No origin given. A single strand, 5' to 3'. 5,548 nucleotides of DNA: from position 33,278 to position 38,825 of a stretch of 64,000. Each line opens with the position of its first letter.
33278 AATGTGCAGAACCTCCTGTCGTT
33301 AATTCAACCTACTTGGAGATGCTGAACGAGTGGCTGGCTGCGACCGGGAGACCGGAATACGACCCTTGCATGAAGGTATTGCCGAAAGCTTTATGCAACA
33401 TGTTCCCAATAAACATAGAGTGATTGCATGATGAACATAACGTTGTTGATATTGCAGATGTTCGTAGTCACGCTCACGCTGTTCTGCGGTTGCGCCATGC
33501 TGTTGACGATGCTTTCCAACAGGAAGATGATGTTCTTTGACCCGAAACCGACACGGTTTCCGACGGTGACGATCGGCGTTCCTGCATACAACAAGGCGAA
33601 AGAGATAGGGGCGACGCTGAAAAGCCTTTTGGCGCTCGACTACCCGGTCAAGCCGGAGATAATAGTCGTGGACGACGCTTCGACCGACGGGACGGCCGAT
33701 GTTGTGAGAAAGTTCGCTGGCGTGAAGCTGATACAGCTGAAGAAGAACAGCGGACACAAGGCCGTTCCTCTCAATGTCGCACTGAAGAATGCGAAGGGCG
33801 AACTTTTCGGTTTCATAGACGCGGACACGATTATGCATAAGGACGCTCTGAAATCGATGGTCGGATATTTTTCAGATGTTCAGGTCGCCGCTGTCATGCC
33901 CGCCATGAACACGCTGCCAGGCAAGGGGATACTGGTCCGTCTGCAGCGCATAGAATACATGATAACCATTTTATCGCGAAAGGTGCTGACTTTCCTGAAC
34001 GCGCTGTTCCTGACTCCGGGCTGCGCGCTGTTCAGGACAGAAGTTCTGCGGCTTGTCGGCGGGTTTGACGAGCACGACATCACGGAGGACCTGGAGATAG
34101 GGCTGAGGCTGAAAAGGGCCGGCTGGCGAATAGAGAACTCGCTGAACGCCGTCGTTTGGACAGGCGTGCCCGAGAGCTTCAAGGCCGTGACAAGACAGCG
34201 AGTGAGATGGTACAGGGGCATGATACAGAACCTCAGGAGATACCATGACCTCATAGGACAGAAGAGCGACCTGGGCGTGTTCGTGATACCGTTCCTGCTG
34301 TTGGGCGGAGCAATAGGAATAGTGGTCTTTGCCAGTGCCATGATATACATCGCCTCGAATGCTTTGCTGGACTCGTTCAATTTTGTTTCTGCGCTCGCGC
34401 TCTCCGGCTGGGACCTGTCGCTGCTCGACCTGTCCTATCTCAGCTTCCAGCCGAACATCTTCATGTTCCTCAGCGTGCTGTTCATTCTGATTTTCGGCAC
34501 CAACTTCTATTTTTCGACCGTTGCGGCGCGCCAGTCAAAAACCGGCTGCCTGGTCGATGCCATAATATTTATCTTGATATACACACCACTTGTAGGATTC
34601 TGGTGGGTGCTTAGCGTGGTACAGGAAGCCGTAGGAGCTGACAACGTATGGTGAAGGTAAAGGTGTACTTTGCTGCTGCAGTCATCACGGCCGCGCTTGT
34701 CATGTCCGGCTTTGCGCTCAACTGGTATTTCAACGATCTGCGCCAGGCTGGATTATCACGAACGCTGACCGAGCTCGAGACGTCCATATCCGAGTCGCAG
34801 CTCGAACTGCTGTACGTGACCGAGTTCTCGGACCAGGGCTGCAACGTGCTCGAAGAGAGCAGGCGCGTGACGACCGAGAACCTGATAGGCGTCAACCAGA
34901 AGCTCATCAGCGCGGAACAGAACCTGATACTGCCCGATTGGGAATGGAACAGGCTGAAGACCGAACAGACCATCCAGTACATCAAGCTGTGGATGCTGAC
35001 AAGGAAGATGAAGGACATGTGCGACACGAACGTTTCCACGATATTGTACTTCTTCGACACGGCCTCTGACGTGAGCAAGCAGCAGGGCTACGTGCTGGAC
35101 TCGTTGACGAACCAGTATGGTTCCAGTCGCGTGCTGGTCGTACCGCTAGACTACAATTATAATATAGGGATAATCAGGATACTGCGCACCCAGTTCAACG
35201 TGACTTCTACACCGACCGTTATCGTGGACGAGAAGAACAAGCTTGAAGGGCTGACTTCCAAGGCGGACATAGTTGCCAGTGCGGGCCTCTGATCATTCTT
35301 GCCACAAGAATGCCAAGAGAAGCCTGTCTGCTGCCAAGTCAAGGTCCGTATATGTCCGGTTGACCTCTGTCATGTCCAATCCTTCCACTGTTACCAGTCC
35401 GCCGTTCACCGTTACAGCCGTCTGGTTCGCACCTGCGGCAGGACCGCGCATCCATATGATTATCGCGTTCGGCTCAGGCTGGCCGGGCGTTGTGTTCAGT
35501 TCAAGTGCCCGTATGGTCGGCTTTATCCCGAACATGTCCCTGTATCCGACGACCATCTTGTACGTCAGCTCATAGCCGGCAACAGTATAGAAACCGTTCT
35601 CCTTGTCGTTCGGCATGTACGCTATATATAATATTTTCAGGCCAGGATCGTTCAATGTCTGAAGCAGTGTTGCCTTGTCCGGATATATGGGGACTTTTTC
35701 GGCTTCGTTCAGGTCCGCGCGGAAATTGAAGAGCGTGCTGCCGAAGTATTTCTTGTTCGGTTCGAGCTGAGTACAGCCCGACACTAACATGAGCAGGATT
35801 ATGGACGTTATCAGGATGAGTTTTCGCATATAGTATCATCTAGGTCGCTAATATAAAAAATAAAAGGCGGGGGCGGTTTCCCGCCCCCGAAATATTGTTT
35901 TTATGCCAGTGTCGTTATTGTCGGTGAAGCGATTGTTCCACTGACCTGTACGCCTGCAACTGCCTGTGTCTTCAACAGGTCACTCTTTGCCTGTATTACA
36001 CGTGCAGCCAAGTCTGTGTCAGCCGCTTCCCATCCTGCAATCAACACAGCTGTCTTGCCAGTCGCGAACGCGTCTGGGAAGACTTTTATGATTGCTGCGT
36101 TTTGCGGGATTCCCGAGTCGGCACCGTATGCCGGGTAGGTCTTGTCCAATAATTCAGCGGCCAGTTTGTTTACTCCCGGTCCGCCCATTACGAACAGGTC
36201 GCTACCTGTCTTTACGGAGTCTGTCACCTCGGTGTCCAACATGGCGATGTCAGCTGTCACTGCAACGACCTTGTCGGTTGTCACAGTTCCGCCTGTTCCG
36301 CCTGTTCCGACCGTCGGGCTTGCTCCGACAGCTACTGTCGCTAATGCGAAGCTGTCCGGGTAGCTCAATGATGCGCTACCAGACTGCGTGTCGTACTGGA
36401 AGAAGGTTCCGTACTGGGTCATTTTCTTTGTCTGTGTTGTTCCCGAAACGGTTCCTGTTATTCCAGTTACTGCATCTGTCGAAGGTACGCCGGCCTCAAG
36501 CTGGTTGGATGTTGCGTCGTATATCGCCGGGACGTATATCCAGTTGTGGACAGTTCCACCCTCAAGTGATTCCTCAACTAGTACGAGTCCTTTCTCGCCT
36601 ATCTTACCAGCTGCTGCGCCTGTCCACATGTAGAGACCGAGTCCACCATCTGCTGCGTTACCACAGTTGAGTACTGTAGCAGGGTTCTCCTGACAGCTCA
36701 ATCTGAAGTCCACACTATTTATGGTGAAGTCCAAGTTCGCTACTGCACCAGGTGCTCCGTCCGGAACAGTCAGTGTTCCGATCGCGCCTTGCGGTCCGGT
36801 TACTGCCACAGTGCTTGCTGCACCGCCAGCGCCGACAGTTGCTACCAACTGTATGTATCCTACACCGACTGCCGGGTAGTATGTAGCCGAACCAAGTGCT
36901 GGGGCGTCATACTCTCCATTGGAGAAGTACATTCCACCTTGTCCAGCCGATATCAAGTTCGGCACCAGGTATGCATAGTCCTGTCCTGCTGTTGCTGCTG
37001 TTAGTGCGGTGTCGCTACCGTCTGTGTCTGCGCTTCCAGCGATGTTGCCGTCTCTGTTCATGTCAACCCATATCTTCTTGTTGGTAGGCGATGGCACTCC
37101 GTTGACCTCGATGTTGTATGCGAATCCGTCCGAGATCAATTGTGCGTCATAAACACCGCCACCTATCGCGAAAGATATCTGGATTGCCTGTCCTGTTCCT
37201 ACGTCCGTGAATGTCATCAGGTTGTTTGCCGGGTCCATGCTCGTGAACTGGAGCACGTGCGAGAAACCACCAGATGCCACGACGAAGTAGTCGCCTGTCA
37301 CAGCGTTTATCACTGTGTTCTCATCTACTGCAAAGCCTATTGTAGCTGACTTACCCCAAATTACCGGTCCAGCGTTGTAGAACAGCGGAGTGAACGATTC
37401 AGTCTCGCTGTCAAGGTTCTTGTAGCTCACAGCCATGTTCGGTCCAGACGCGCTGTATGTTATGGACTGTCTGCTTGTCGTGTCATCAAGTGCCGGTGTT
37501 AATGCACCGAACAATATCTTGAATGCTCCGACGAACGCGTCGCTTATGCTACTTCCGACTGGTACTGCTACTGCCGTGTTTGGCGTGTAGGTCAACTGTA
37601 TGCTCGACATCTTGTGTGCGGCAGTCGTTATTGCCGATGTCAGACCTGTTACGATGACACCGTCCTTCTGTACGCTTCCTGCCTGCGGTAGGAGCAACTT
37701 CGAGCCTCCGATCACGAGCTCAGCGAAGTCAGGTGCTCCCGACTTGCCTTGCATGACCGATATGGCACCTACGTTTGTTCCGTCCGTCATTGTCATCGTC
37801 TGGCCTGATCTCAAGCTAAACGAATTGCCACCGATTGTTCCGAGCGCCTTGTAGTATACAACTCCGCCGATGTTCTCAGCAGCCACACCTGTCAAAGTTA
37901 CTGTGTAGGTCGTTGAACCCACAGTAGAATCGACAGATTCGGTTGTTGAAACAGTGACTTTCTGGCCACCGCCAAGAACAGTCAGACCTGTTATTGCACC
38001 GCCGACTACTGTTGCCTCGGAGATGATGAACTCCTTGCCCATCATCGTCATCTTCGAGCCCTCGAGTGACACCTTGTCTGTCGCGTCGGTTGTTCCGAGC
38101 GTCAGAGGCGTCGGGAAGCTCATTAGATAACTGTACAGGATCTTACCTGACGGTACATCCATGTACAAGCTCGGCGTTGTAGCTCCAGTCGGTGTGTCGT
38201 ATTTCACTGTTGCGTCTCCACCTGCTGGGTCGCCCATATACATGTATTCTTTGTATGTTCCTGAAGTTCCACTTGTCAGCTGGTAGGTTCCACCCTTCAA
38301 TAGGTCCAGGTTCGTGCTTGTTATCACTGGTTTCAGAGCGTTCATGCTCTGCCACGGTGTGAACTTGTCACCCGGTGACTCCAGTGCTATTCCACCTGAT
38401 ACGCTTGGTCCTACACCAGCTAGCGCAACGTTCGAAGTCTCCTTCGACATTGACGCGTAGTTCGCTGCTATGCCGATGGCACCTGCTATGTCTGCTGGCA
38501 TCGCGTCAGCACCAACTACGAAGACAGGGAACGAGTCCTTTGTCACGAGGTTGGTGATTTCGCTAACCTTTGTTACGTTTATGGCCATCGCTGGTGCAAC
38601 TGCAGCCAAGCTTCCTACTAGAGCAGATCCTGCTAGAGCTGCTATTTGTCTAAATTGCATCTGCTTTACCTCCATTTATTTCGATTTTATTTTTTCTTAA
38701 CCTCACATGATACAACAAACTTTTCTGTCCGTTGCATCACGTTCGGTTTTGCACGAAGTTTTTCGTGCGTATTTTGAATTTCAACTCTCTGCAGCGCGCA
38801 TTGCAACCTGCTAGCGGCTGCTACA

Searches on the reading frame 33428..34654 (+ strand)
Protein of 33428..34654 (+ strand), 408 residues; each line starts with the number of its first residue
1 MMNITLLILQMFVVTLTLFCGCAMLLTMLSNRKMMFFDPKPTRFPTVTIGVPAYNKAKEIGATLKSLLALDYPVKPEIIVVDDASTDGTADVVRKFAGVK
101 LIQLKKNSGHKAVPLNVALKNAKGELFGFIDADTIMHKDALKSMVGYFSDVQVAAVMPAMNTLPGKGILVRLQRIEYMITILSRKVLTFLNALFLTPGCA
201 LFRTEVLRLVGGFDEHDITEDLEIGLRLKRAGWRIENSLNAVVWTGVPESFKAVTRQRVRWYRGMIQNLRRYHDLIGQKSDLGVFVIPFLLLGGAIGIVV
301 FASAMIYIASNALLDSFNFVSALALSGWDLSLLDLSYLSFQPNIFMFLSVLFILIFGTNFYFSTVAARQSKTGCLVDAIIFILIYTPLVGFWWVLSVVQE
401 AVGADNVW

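Call 21: search_protein_families(library=ncbifam, proteins=[window:33428-34654:+], max_evalue=0.00001)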
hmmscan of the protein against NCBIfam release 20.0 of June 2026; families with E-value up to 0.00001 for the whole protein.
window:33428-34654:+ (408 aa): 22 families
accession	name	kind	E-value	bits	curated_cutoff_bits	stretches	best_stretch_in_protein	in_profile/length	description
TIGR03937.1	PgaC_IcaA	equivalog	3.9e-43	147.9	422.3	1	15-402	14-385/407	poly-beta-1,6-N-acetyl-D-glucosamine synthase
TIGR03030.1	CelA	equivalog_domain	1.9e-29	102.3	699.1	1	2-271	90-383/714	UDP-forming cellulose synthase catalytic subunit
TIGR03965.1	mycofact_glyco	equivalog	3.8e-28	98.6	280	1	23-282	51-314/467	mycofactocin biosynthesis glycosyltransferase MftF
NF008558.0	PRK11498.1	equivalog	2e-23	82.3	992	1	31-278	259-514/872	UDP-forming cellulose synthase catalytic subunit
TIGR04242.1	nodulat_NodC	equivalog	1.3e-20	73.7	550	1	10-267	12-286/395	chitooligosaccharide synthase NodC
NF041865.1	EpsU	equivalog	3.7e-20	72.3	700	1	7-273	5-273/394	exopolysaccharide biosynthesis GT2 family glycosyltransferase EpsU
TIGR03111.1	glyc2_xrt_Gpos1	hypoth_equivalog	8.5e-20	70.9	363.95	1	27-292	31-315/439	TIGR03111 family XrtG-associated glycosyltransferase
NF041875.1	EPS_EpsD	equivalog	4.2e-19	69.1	370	1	49-258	3-220/325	exopolysaccharide biosynthesis glycosyltransferase EpsD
TIGR04283.1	glyco_like_mftF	equivalog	5.1e-19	68.7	182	1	48-235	2-175/221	TIGR04283 family arsenosugar biosynthesis glycosyltransferase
NF047683.1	TeichurnBiosyTuaG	equivalog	1.6e-14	54.2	400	1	45-166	6-129/252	teichuronic acid biosynthesis protein TuaG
TIGR03469.1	HpnB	hypoth_equivalog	5e-14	52.1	379.25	1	38-98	37-97/386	hopene-associated glycosyltransferase HpnB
NF053846.1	glyco_with_XrtP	equivalog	6.2e-12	44.9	520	1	48-375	44-402/440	XrtP-associated glycosyltransferase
NF038302.1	EPS_HpsE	equivalog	1.6e-10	40.4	300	1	47-151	3-114/307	hormogonium polysaccharide biosynthesis glycosyltransferase HpsE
TIGR03472.1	HpnI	equivalog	2.1e-10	40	310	1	8-304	3-311/373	bacteriohopanetetrol glucosamine biosynthesis glycosyltransferase HpnI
NF007482.0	PRK10073.1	equivalog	3e-09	36.3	423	1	45-140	6-102/334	glycosyltransferase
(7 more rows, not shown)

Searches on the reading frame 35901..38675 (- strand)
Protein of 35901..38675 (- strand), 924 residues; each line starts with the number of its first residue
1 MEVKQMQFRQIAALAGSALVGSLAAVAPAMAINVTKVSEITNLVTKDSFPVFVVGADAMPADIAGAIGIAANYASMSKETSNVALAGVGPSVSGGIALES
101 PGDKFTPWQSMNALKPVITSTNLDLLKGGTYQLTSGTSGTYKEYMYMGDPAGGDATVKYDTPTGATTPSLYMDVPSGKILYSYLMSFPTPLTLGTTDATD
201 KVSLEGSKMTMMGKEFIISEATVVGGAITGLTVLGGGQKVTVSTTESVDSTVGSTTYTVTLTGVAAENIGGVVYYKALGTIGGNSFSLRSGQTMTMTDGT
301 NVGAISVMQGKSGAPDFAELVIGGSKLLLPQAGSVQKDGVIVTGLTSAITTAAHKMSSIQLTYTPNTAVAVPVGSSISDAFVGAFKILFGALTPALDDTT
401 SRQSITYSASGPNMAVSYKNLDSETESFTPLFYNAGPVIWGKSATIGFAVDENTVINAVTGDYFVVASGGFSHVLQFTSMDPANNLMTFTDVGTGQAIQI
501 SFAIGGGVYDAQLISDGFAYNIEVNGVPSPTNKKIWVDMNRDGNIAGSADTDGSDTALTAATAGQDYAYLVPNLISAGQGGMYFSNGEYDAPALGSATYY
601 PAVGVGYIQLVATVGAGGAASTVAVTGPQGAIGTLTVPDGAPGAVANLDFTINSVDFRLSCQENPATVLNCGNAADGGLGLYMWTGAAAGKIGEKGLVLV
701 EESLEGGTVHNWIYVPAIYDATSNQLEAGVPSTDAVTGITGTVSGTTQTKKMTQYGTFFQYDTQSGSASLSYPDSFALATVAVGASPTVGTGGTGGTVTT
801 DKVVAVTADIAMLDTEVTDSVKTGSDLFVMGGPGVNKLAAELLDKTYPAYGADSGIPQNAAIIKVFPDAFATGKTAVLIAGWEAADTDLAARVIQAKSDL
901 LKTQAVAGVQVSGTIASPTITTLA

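Call 19: search_protein_families(library=pfam, proteins=[window:35901-38675:-], max_evalue=0.001)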
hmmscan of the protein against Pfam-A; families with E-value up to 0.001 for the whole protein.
window:35901-38675:- (924 aa): 1 family
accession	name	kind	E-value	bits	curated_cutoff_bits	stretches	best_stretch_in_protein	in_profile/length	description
PF05124.17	S_layer_C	-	5.3e-13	49.4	23.9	1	52-892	19-171/177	S-layer like family, outer domain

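Call 76: search_protein_families(library=ncbifam, proteins=[window:35901-38675:-], max_evalue=0.1)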
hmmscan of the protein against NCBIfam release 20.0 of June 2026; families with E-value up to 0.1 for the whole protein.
window:35901-38675:- (924 aa): 1 family
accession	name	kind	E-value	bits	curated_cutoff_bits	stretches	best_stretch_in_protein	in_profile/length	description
TIGR01564.1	S_layer_MJ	subfamily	3e-07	29.5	25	1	802-892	482-565/571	S-layer protein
